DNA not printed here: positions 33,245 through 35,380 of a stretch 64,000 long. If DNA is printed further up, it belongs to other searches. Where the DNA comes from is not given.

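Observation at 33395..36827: Translationally coupled GHKL-ATPase plus two unknown proteins: candidate undescribed defence operon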

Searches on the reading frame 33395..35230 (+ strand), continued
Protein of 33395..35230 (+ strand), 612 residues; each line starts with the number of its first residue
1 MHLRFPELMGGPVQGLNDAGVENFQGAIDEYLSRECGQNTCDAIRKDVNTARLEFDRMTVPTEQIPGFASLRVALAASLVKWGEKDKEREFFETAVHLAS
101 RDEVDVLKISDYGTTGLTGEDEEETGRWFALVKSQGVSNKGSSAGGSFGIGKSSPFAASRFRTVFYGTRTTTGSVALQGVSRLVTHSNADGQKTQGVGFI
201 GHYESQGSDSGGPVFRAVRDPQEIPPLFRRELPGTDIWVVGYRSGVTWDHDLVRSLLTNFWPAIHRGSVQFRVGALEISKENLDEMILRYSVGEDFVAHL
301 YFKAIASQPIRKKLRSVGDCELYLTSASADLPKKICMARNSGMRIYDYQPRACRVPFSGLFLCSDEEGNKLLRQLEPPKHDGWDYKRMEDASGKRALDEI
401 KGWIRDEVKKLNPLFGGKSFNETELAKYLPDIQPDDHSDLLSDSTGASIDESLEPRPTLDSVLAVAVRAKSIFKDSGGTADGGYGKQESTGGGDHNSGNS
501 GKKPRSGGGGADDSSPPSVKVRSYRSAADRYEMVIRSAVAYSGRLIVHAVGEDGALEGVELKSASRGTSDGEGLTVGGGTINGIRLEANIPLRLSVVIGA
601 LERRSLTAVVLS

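Call 40: search_protein_families(library=padloc, proteins=[L012:8919-9986:+, L012:13733-15406:+, L003:8271-9986:+, L003:13447-13866:+, L013:8454-9437:+, L013:13523-15406:+, L030:6437-9610:+, L030:13524-16058:+, L001:13447-14994:+, L040:7341-9734:+], max_evalue=0.001)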
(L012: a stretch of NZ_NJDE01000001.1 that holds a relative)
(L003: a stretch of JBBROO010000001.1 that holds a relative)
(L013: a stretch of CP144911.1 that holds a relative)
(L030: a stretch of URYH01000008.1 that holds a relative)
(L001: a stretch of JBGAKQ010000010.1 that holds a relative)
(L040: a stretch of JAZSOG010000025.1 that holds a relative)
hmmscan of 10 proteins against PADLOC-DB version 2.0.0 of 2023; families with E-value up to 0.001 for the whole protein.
L012:8919-9986:+ (356 aa): 64 families (the best 25 are shown)
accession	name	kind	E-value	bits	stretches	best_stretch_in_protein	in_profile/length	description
PDLC03272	MTase_II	-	5.2e-91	303.8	1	7-352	68-393/407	Type II methyltransferase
PDLC03378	MTase_II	-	7.2e-60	201.1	1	14-351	3-332/344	Type II methyltransferase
PDLC03361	MTase_II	-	1.8e-55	186.6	1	10-350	83-438/455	Type II methyltransferase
PDLC03234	MTase_II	-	2.7e-51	173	2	11-224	2-204/375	Type II methyltransferase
PDLC03326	MTase_II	-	1.2e-46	157.8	2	16-213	7-191/412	Type II methyltransferase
PDLC03217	MTase_II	-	5.3e-46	155.4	2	11-155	19-159/703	Type II methyltransferase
PDLC02653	DrmMII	-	5.9e-44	148.3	1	12-351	3-315/333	DrmMII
PDLC00026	DruM2|DruM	-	1.1e-43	148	1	13-354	4-323/336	DNA cytosine methylase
PDLC03734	oMTase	-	3.4e-43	146.3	2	15-203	5-175/444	orphan methyltransferase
PDLC00033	DruM2|DruM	-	1.4e-41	141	1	11-351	19-366/368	DNA cytosine methylase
PDLC00027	DruM2|DruM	-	9.1e-41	138.4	2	9-280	7-253/361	DNA cytosine methylase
PDLC00034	DruM2|DruM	-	2.6e-38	129.6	2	10-196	4-186/457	DNA cytosine methylase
PDLC00031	DruM2|DruM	-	4.5e-34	116.1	2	9-280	7-253/361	DNA cytosine methylase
PDLC03307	MTase_II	-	5.6e-34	116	2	18-222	5-215/382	Type II methyltransferase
PDLC03243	MTase_II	-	1.8e-33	114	1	9-276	4-272/377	Type II methyltransferase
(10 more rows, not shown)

L012:13733-15406:+ (558 aa): 63 families (the best 25 are shown)
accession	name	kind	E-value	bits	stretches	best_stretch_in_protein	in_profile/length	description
PDLC03225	MTase_II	-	4.7e-145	482.7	2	241-554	290-614/615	Type II methyltransferase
PDLC03234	MTase_II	-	2.9e-94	314.4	2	291-541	120-369/375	Type II methyltransferase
PDLC03378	MTase_II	-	4.7e-87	290.5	2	288-546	112-338/344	Type II methyltransferase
PDLC03326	MTase_II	-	8.4e-81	270.2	2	283-544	113-382/412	Type II methyltransferase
PDLC00033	DruM2|DruM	-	1.2e-73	246.5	2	302-539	149-365/368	DNA cytosine methylase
PDLC03272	MTase_II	-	5.8e-61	204.8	2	3-135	72-193/407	Type II methyltransferase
PDLC03237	MTase_II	-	1.1e-59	200.4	3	7-134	795-924/1036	Type II methyltransferase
PDLC00026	DruM2|DruM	-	3.1e-55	186.1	2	5-137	4-127/336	DNA cytosine methylase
PDLC02650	DrmMII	-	2.3e-54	182.9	3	5-158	8-166/435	DrmMII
PDLC02648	DrmMII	-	1.7e-52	176.8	2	308-538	188-451/468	DrmMII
PDLC00030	DruM2|DruM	-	9.4e-51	171.1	2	291-541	131-367/380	DNA cytosine methylase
PDLC02656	DrmMII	-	1.1e-50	170.9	3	438-542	366-473/491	DrmMII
PDLC02649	DrmMII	-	2.3e-48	163.2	3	289-535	165-415/422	DrmMII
PDLC03307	MTase_II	-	9.3e-46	154.8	2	7-136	2-120/382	Type II methyltransferase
PDLC00027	DruM2|DruM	-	5.4e-43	145.7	3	2-141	8-135/361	DNA cytosine methylase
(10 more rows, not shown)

L003:8271-9986:+ (572 aa): 63 families (the best 25 are shown)
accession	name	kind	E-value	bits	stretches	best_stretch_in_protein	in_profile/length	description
PDLC03234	MTase_II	-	6.6e-88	293.5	1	28-413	5-370/375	Type II methyltransferase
PDLC03326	MTase_II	-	3.6e-84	281.3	1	29-422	6-390/412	Type II methyltransferase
PDLC03378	MTase_II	-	5.4e-81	270.5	1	27-415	2-336/344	Type II methyltransferase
PDLC02648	DrmMII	-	1.1e-80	269.7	1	28-418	22-461/468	DrmMII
PDLC00033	DruM2|DruM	-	1.9e-73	245.9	1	24-411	18-366/368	DNA cytosine methylase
PDLC02649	DrmMII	-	3.4e-67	225.3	1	91-411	110-420/422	DrmMII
PDLC02656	DrmMII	-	1.4e-66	223.3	2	270-413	323-473/491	DrmMII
PDLC03272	MTase_II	-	1.7e-60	203.3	1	21-415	68-396/407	Type II methyltransferase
PDLC03237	MTase_II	-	1.8e-57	193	2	28-208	794-972/1036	Type II methyltransferase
PDLC00026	DruM2|DruM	-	5.6e-57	191.8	1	30-414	7-323/336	DNA cytosine methylase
PDLC03232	MTase_II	-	2.3e-47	159.9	1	94-409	130-460/465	Type II methyltransferase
PDLC00027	DruM2|DruM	-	4e-46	156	2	26-212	10-179/361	DNA cytosine methylase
PDLC03231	MTase_II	-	1.6e-45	153.8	2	280-413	330-470/488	Type II methyltransferase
PDLC03307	MTase_II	-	5.5e-45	152.2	2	29-168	2-125/382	Type II methyltransferase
PDLC00031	DruM2|DruM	-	2e-44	150.2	2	27-212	11-179/361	DNA cytosine methylase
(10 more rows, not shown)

L003:13447-13866:+ (140 aa): 1 family
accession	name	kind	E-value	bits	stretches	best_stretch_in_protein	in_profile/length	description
PDLC03397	Vsr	-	1.5e-24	84.9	1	2-122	2-120/156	Type II nicking endonuclease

L013:8454-9437:+ (328 aa): 2 families
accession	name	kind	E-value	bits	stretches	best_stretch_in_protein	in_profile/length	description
PDLC03549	REase_II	-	5.6e-22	76.4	1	47-251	110-322/414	Type II restriction enzyme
PDLC03447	REase_II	-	1.4e-08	32.1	1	22-188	141-316/490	Type II restriction enzyme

L013:13523-15406:+ (628 aa): 5 families
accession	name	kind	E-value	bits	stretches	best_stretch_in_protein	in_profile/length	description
PDLC04027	PD-T4-2_A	-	1.2e-14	52.2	1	34-108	51-122/363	-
PDLC04709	PDC-M55C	-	1.4e-12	45.1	1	36-230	28-236/554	-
PDLC04151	HEC-05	-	5.5e-12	43.2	1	35-77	38-80/600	-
PDLC03877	NsnA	-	2.8e-08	31.4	1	14-375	50-309/385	-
PDLC03418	REase_II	-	1.7e-05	22.1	1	36-96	33-91/372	Type II restriction enzyme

L030:6437-9610:+ (1058 aa): 0 families

L030:13524-16058:+ (845 aa): 28 families (the best 25 are shown)
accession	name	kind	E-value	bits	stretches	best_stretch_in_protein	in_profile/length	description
PDLC02619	DrmD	-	6.5e-90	300.5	3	3-336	3-336/872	DrmD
PDLC02500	BrxHI|BrxHII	-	2.2e-41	140.4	2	323-791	428-915/933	BrxHI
PDLC02843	DpdE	-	4.5e-31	105.6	2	28-222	149-329/1091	DpdE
PDLC02840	DpdE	-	5.9e-30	102.3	2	28-218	150-330/1091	DpdE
PDLC02623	DrmD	-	2.8e-29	99.5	3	367-511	522-669/1040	DrmD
PDLC02621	DrmD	-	6.8e-28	95.4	2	34-347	118-447/1040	DrmD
PDLC00659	HmaA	-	8.3e-28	94.7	2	33-283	100-353/1176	SNF2 helicase / DEAD-box helicase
PDLC02846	DpdE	-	1.3e-24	84.2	2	31-225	156-355/1034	DpdE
PDLC02620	DrmD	-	4.5e-23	79.2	2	376-590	486-696/1060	DrmD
PDLC02844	DpdE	-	9.8e-21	71.4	1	30-213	146-326/1074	DpdE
PDLC02504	BrxHI|BrxHII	-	6.8e-18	62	2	330-574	444-678/971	BrxHII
PDLC02572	DrmA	-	9.1e-15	51.6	2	33-130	114-210/1043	DrmA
PDLC02845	DpdE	-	1.2e-14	51.2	1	57-276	864-1080/1293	DpdE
PDLC02193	PLD_Helicase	-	2.8e-14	50.2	1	369-540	686-872/905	-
PDLC02632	DrmD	-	9.5e-14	48.8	1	33-128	119-213/662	DrmD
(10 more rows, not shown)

L001:13447-14994:+ (516 aa): 55 families (the best 25 are shown)
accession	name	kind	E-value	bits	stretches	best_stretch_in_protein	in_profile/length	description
PDLC02649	DrmMII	-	1.5e-93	312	2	365-511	281-419/422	DrmMII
PDLC03232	MTase_II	-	9.5e-71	237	2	367-512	324-462/465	Type II methyltransferase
PDLC03234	MTase_II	-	1.3e-66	223.4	2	235-512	148-368/375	Type II methyltransferase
PDLC03378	MTase_II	-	4.4e-63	211.6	3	122-321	70-227/344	Type II methyltransferase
PDLC02656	DrmMII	-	2.9e-59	199.2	2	369-510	334-469/491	DrmMII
PDLC03326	MTase_II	-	5.3e-56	188.5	3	426-516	289-382/412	Type II methyltransferase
PDLC00033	DruM2|DruM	-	1.5e-49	167.3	1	122-511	94-365/368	DNA cytosine methylase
PDLC02648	DrmMII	-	2e-47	160.1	2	370-513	319-454/468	DrmMII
PDLC03272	MTase_II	-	3e-46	156.4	1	2-514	75-394/407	Type II methyltransferase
PDLC00026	DruM2|DruM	-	5.6e-45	152.3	1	122-512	71-320/336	DNA cytosine methylase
PDLC03231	MTase_II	-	6e-40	135.4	2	420-506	378-462/488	Type II methyltransferase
PDLC03225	MTase_II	-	3e-39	133.2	3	432-515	525-603/615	Type II methyltransferase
PDLC03307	MTase_II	-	8.3e-38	128.6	2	428-513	285-372/382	Type II methyltransferase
PDLC02650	DrmMII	-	3e-37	126.6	2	433-506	343-414/435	DrmMII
PDLC00030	DruM2|DruM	-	3.7e-34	116.5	2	434-513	291-367/380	DNA cytosine methylase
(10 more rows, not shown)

L040:7341-9734:+ (798 aa): 1 family
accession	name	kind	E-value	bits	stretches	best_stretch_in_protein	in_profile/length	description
PDLC05014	PDC-S41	-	8.6e-170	564.2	2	391-792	288-653/657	-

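Call 52: find_encoding_contigs(protein=P0014, flank=8000, max_places=2)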
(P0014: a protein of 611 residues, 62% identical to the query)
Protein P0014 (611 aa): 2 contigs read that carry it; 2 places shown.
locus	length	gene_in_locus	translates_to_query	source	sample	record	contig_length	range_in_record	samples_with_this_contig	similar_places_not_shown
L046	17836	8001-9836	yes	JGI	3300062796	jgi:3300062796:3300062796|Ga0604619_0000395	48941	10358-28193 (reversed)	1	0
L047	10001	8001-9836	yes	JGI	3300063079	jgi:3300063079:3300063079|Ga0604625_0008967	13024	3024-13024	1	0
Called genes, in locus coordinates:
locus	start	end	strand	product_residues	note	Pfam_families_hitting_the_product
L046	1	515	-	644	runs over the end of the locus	PF09250:Prim-Pol (weak), PF19263:DUF5906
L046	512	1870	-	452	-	PF05970:PIF1, PF13245:AAA_19, PF13401:AAA_22 (weak), PF13604:AAA_30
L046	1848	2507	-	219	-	PF10108:DNA_pol_B_exo2, PF13482:RNase_H_2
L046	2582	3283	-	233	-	-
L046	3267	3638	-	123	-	-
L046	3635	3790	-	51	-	-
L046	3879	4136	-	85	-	-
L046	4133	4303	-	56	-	-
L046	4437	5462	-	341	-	-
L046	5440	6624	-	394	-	-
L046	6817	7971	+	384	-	-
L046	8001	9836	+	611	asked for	-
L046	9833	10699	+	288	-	-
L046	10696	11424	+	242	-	PF19866:DUF6339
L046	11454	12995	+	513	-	PF00145:DNA_methylase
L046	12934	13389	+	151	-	-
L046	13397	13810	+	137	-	PF03852:Vsr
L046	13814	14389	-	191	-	-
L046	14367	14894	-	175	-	-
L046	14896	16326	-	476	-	-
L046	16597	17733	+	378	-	PF16697:Yop-YscD_cpl, PF00498:FHA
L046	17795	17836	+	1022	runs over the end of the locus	PF13582:Reprolysin_3 (weak), PF12951:PATR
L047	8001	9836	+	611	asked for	-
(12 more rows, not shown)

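Call 53: find_encoding_contigs(protein=P0023, flank=8000, max_places=2)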
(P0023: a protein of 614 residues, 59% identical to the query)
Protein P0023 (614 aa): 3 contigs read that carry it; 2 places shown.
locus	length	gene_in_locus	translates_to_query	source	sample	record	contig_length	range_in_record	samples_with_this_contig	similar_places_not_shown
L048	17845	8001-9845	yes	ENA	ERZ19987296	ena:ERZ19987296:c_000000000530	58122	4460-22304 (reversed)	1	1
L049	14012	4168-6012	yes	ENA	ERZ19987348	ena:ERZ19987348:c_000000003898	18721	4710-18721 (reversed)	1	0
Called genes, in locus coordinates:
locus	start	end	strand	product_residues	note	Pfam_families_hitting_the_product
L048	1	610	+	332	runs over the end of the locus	PF08279:HTH_11, PF03099:BPL_LplA_LipB, PF16917:BPL_LplA_LipB_2 (weak), PF02237:BPL_C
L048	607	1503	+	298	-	PF03309:Pan_kinase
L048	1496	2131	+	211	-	PF05036:SPOR (faint)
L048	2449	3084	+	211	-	PF01541:GIY-YIG (weak)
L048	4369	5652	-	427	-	PF02518:HATPase_c, PF13589:HATPase_c_3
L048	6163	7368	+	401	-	PF00145:DNA_methylase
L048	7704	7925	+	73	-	-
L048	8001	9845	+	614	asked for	-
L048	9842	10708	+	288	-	-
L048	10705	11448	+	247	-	PF19866:DUF6339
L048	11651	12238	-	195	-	PF03886:ABC_trans_aux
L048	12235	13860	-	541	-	PF02470:MlaD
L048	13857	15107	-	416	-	PF04403:PqiA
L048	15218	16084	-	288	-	-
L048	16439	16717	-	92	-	PF07238:PilZ (weak)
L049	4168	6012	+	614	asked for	-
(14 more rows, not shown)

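Call 54: find_encoding_contigs(protein=P0029, flank=8000, max_places=2)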
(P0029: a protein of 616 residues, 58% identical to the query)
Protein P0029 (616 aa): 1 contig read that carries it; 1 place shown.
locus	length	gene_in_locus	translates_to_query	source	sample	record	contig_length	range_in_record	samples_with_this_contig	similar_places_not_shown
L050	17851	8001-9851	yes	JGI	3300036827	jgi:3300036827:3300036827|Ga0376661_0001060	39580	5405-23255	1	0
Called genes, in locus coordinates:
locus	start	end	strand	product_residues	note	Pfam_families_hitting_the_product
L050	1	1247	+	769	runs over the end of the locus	PF27052:Lysyl_endopep_N, PF13365:Trypsin_2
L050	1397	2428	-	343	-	PF00140:Sigma70_r1_2, PF04542:Sigma70_r2, PF04539:Sigma70_r3, PF04545:Sigma70_r4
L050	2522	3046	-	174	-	PF02082:Rrf2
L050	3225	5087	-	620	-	PF00664:ABC_membrane, PF00005:ABC_tran, PF02463:SMC_N (faint)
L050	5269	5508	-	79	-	-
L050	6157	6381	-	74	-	-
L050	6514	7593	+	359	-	PF13614:AAA_31, PF01656:CbiA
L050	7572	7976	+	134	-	-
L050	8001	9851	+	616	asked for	-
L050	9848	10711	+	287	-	-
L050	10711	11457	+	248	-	PF19866:DUF6339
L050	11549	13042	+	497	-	PF00145:DNA_methylase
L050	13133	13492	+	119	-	-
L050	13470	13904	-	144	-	PF03852:Vsr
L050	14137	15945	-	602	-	PF23310:TPR_27 (faint), PF08238:Sel1 (weak)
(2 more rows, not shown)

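Call 59: search_protein_families(library=pfam, proteins=[L016:6307-8754:+, L016:15427-17016:+, L016:17003-19654:+, L016:19689-20696:+, L038:7106-8812:+, L038:15052-16542:+, L038:16546-19272:+, L038:19244-19957:+, L005:14718-15131:+], max_evalue=0.01)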
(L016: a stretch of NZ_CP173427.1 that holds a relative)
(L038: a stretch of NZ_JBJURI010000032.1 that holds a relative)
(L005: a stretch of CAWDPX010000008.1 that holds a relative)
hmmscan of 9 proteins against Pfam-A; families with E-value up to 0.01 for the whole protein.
L016:6307-8754:+ (816 aa): 6 families
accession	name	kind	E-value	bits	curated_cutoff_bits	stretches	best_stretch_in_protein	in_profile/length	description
PF04851.21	ResIII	-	1.3e-35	123.1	22.5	1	219-364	4-164/164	Type III restriction enzyme, res subunit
PF00271.37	Helicase_C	-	6.9e-15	55.7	23.5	1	440-538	11-109/110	Helicase conserved C-terminal domain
PF13091.12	PLDc_2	-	1.9e-07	31.4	27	1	23-138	5-119/132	PLD-like domain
PF00270.35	DEAD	-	2.3e-05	24.6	26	1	230-363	8-161/167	DEAD/DEAH box helicase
PF18780.6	HNH_repeat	-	0.00016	22.4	26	1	609-656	3-50/54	Homing endonuclease associated repeat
PF18766.7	SWI2_SNF2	-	0.00027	21.1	26.7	1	229-404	9-196/221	SWI2/SNF2 ATPase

L016:15427-17016:+ (530 aa): 2 families
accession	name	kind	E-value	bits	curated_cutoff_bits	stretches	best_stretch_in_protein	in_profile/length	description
PF13589.12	HATPase_c_3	-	4.3e-31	108.2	25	1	61-184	1-125/137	Histidine kinase-, DNA gyrase B-, and HSP90-like ATPase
PF02518.31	HATPase_c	-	2.7e-06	28.2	26.4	1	65-139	8-80/111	Histidine kinase-, DNA gyrase B-, and HSP90-like ATPase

L016:17003-19654:+ (884 aa): 2 families
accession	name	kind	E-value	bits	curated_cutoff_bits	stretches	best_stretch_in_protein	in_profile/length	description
PF10593.14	Z1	-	6.1e-78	261.9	25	1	405-631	2-225/228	Z1 domain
PF04851.21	ResIII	-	0.0013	19.1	22.5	1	112-321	9-163/164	Type III restriction enzyme, res subunit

L016:19689-20696:+ (336 aa): 1 family
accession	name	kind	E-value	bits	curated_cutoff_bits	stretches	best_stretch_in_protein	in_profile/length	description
PF14390.12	DUF4420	-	1.7e-49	169.1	27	1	14-321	7-306/306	Putative PD-(D/E)XK family member, (DUF4420)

L038:7106-8812:+ (569 aa): 10 families
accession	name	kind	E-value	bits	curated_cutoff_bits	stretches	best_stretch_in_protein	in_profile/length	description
PF05958.17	tRNA_U5-meth_tr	-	1.3e-21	77.5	23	1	391-564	175-356/357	tRNA (Uracil-5-)-methyltransferase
PF13847.12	Methyltransf_31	-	7e-12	45.7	27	1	418-539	3-106/145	Methyltransferase domain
PF01938.26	TRAM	-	1.2e-11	44.7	21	1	110-157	11-61/61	TRAM domain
PF13649.12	Methyltransf_25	-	6.8e-07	30.3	27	1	422-478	1-58/97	Methyltransferase domain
PF09445.16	Methyltransf_15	-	9.5e-07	29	22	1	420-501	2-84/165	RNA cap guanine-N2 methyltransferase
PF05175.20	MTS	-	1.4e-06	28.5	23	1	419-497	32-107/170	Methyltransferase small domain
PF06325.19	PrmA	-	6.9e-06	26.2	22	1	418-493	161-231/296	Ribosomal protein L11 methyltransferase (PrmA)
PF02475.24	TRM5-TYW2_MTfase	-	1.7e-05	25.3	28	1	419-501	37-117/164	TRM5/TYW2 methyltransferase domain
PF03602.21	Cons_hypoth95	-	3.1e-05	24.2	24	1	419-522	42-152/182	Conserved hypothetical protein 95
PF08241.18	Methyltransf_11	-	0.001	20.1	21.2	1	427-478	5-54/95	Methyltransferase domain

L038:15052-16542:+ (497 aa): 2 families
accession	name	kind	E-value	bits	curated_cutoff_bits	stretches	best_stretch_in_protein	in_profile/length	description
PF13589.12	HATPase_c_3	-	7.8e-37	126.8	25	1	33-170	1-137/137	Histidine kinase-, DNA gyrase B-, and HSP90-like ATPase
PF02518.31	HATPase_c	-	6.3e-05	23.8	26.4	1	35-111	6-81/111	Histidine kinase-, DNA gyrase B-, and HSP90-like ATPase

L038:16546-19272:+ (909 aa): 2 families
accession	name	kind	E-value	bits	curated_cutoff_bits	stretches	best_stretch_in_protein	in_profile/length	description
PF10593.14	Z1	-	1.9e-78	263.6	25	1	410-643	1-228/228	Z1 domain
PF04851.21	ResIII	-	0.00081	19.8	22.5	1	135-332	23-163/164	Type III restriction enzyme, res subunit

L038:19244-19957:+ (238 aa): 1 family
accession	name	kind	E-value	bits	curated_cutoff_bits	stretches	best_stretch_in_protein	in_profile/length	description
PF14390.12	DUF4420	-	2.4e-38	132.5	27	1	27-221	18-218/306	Putative PD-(D/E)XK family member, (DUF4420)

L005:14718-15131:+ (138 aa): 0 families

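Call 74: search_dna_similar(query=window:33395-35230:+, collection=plasmids, mode=protein, max_rows=15)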
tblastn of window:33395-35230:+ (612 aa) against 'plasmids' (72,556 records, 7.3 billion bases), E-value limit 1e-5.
Records with a match: 26; places in all: 26; records where one place covers at least 80% of the query: 2.
Best place of each record, by identity: <60% 26.
By first word of the organism name: Ligilactobacillus 9; Lactococcus 6; Priestia 2; Arthrobacter 1; Paenarthrobacter 1; Deinococcus 1; Planococcus 1; Halomicrobium 1; Halobacterium 1; Halobaculum 1; and 2 more.
By predicted mobility (MOB-suite, as given by PLSDB): non-mobilizable 11; mobilizable 9; conjugative 6.
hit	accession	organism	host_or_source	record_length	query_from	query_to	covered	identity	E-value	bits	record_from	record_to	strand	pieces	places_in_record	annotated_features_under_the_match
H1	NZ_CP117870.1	Arthrobacter agilis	cell culture,Middle part of the water ...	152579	11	606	97%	30.3%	2e-40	166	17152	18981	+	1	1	hypothetical protein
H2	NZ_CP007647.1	Ligilactobacillus salivarius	swine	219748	18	600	95%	27.2%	5e-30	134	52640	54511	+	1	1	hypothetical protein (x2)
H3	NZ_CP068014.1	Paenarthrobacter ureafaciens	cell culture,in the nicotine environment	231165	14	430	68%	33.5%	1e-39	164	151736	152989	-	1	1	hypothetical protein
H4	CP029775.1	Deinococcus actinosclerus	mixed culture,wastewater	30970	5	430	70%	32.2%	7e-46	182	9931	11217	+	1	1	hypothetical protein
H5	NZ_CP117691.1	Priestia megaterium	ginseng,Single cell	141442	5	430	70%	30.0%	4e-52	201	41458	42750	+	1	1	hypothetical protein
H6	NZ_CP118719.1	Priestia aryabhattai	Pure isolate,Tap water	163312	5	430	70%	30.0%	5e-52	201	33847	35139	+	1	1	hypothetical protein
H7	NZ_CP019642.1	Planococcus lenghuensis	whole organism,crude oil-contamination ...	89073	15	454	72%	28.0%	1e-37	157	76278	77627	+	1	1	hypothetical protein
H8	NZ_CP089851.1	Ligilactobacillus salivarius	Pig,faecal sample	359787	18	409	64%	30.5%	3e-30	134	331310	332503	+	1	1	hypothetical protein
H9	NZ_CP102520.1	Ligilactobacillus salivarius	Homo sapiens,Cell culture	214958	18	409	64%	30.5%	1e-29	133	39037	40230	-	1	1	hypothetical protein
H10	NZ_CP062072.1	Ligilactobacillus salivarius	swine,cell culture,feces,feces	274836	18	409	64%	30.3%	7e-30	133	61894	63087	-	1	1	hypothetical protein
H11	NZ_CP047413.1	Ligilactobacillus salivarius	Equus caballus,Isolated and purified ...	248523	18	409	64%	30.3%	1e-29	133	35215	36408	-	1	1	hypothetical protein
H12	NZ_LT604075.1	Ligilactobacillus salivarius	-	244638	18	409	64%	30.3%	2e-29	132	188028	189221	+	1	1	hypothetical protein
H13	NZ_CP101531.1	Ligilactobacillus salivarius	Xinyang black-feather laying hens,mixed ...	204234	18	409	64%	29.8%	2e-30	135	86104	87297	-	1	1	hypothetical protein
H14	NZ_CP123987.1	Ligilactobacillus salivarius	Homo sapiens,cell culture,oral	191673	18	381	59%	30.7%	2e-27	125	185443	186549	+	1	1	hypothetical protein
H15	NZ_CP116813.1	Ligilactobacillus salivarius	Sus scrofa domesticus,gut sample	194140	18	381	59%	30.7%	2e-27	125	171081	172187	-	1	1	hypothetical protein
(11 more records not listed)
